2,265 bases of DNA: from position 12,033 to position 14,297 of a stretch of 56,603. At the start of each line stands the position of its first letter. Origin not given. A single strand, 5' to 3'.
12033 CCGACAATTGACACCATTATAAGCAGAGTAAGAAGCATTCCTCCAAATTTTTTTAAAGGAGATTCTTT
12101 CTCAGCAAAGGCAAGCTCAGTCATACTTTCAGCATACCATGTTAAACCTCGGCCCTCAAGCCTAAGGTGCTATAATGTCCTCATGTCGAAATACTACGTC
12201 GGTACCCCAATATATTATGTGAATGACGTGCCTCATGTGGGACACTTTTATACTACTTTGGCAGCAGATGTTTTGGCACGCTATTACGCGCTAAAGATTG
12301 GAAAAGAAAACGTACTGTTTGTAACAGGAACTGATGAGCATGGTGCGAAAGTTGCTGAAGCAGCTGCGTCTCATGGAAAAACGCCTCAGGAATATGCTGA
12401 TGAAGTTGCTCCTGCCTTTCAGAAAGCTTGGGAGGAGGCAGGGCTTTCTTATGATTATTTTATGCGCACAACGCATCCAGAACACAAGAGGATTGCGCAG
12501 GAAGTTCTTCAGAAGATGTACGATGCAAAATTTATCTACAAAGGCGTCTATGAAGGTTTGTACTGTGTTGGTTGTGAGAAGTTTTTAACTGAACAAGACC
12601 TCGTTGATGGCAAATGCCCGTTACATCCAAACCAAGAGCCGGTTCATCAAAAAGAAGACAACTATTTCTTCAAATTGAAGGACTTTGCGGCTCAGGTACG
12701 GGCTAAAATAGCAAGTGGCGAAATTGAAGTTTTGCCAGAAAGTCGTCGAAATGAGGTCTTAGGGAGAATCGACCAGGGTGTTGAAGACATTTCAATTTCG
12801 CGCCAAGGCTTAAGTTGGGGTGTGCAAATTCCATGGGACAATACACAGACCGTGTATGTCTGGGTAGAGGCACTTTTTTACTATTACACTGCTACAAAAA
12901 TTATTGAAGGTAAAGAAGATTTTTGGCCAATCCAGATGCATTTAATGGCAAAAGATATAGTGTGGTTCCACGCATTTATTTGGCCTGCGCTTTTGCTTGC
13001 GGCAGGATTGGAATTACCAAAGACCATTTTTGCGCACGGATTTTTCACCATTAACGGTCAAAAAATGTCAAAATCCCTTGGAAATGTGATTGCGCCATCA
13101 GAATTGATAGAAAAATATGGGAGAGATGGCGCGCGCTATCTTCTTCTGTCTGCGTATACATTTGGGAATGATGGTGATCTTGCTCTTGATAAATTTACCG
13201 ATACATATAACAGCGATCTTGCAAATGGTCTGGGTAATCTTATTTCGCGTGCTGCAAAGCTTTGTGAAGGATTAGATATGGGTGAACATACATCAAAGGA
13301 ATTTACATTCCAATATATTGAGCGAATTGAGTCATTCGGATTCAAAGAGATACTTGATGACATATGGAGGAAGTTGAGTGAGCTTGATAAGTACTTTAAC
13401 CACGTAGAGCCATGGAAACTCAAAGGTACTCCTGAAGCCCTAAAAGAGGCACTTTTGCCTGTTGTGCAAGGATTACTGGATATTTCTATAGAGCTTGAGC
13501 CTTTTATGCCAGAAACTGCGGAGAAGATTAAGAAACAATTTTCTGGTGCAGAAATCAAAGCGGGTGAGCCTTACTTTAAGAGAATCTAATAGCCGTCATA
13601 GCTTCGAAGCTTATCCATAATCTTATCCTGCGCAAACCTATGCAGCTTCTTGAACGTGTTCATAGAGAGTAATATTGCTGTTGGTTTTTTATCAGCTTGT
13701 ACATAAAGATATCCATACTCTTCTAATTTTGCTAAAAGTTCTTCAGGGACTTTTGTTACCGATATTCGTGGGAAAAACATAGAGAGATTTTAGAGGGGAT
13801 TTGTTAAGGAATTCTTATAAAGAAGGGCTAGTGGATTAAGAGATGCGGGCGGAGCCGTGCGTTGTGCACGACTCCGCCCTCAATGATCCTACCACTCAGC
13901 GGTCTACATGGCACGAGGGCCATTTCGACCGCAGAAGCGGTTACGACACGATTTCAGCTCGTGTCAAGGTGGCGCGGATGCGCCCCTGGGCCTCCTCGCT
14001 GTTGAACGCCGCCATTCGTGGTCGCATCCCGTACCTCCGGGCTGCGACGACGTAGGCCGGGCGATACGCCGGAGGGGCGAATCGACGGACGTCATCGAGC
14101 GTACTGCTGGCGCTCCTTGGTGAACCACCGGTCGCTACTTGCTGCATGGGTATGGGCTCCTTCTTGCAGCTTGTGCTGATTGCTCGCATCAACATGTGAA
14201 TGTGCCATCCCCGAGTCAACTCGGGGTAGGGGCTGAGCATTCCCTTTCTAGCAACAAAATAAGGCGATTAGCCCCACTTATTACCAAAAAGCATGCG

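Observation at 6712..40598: Eight GC-rich single-gene mini-cassettes (ten ORFs) inserted in intergenic gaps of an AT-rich genome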

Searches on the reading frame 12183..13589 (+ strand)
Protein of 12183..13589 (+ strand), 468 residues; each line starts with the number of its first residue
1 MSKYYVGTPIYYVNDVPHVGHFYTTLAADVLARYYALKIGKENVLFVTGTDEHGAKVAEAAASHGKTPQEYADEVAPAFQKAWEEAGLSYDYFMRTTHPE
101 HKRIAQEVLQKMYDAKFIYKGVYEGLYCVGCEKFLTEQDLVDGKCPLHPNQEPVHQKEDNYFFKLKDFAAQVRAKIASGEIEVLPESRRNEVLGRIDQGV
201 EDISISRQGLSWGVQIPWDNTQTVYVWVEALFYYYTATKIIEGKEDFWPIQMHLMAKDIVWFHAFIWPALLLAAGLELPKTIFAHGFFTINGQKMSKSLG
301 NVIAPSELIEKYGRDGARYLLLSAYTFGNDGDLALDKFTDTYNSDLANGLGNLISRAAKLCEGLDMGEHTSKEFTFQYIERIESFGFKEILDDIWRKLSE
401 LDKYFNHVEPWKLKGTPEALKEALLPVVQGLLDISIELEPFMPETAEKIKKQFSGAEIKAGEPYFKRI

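Call 9: search_protein_families(library=pfam, proteins=[window:12183-13589:+])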
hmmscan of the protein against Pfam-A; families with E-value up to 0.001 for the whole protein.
window:12183-13589:+ (468 aa): 3 families
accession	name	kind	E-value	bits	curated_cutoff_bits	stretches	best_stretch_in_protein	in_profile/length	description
PF09334.17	tRNA-synt_1g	-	2e-97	326.9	20.1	2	151-357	174-390/391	tRNA synthetases class I (M)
PF00133.28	tRNA-synt_1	-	4.2e-26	92.1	22.7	2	4-219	25-247/414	tRNA synthetases class I (I, L, M and V)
PF01406.26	tRNA-synt_1e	-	5.2e-12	46.2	27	1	277-324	236-283/301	tRNA synthetases class I (C) catalytic domain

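Call 11: find_encoding_contigs(protein=window:12183-13589:+, flank=10000, max_places=10)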
Protein window:12183-13589:+ (468 aa): 1 contig read that carries it; 1 place shown.
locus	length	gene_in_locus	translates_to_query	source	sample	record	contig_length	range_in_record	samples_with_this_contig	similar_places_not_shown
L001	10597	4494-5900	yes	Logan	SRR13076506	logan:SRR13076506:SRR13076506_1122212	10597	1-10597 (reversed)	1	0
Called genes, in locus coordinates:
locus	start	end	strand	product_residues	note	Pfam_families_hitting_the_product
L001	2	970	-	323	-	?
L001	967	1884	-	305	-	-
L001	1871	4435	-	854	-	-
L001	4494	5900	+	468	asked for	PF00133:tRNA-synt_1, PF09334:tRNA-synt_1g, PF00133:tRNA-synt_1, PF01406:tRNA-synt_1e (weak)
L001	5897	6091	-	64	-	-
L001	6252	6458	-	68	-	-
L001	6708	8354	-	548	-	PF21922:PBP_dimer_2 (weak), PF03717:PBP_dimer, PF00905:Transpeptidase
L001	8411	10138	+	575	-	-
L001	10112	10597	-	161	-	?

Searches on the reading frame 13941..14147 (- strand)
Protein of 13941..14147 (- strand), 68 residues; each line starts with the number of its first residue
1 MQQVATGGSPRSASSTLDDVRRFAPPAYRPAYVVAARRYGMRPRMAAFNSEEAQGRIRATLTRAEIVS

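Call 22: find_encoding_contigs(protein=window:13941-14147:-, flank=10000, max_places=10)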
Protein window:13941-14147:- (68 aa): 1 contig read that carries it; 1 place shown.
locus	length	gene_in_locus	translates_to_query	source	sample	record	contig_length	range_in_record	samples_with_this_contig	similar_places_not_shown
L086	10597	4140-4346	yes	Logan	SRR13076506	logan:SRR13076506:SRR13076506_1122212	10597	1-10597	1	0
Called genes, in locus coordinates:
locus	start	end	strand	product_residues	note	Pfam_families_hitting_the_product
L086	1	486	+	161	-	?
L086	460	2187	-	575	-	-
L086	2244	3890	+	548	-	PF21922:PBP_dimer_2 (weak), PF03717:PBP_dimer, PF00905:Transpeptidase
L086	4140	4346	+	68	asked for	-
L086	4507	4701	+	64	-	-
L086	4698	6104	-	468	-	PF00133:tRNA-synt_1, PF09334:tRNA-synt_1g, PF00133:tRNA-synt_1, PF01406:tRNA-synt_1e (weak)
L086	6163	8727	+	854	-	-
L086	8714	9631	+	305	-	-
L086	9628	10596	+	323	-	?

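Call 91: search_protein_families(library=phrogs, proteins=[window:13944-14147:-], max_evalue=0.05)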
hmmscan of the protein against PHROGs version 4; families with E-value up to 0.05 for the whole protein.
seq(68 aa): 0 families

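Call 92: search_protein_families(library=ncbifam, proteins=[window:13944-14147:-], max_evalue=0.05)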
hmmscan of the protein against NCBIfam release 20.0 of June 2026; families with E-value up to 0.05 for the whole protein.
seq(68 aa): 0 families

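Call 93: search_protein_families(library=padloc, proteins=[window:13944-14147:-], max_evalue=0.05)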
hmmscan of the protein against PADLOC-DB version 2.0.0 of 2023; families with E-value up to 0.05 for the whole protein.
seq(68 aa): 0 families
